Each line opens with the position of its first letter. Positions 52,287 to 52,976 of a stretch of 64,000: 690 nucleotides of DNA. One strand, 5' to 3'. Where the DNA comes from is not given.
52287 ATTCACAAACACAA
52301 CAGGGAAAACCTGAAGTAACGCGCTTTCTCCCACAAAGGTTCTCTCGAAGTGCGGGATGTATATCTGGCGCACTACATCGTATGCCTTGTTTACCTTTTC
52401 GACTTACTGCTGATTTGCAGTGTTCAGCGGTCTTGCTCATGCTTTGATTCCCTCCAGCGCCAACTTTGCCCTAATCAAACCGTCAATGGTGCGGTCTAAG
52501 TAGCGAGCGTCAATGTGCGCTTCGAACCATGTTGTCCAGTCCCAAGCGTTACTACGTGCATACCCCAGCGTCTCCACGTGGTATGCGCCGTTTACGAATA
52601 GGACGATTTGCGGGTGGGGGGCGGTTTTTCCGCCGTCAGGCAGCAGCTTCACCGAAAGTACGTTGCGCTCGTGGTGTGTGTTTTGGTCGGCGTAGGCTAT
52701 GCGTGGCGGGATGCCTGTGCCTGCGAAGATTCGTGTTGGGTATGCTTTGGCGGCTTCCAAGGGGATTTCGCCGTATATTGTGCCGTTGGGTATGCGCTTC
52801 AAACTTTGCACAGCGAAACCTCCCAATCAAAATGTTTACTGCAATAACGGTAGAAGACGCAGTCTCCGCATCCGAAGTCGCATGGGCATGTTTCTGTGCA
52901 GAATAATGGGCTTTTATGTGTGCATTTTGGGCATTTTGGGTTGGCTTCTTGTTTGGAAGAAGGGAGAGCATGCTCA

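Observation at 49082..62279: ~13.2-kb integrated element in tRNA-Ala(CGC) bounded by a perfect 44-bp direct repeat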

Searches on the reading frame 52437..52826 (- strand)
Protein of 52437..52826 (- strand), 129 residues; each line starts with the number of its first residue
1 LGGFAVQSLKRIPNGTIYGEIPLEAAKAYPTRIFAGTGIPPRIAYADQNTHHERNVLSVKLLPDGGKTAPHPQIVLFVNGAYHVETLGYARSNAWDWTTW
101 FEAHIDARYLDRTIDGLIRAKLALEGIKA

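Call 9: search_protein_families(library=pfam, max_evalue=0.01, proteins=[window:52437-52826:-])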
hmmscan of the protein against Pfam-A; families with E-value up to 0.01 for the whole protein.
window:52437-52826:- (129 aa): 0 families

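Call 18: search_protein_families(library=phrogs, max_evalue=0.01, proteins=[window:52437-52826:-])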
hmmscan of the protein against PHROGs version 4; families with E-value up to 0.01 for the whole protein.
window:52437-52826:- (129 aa): 0 families
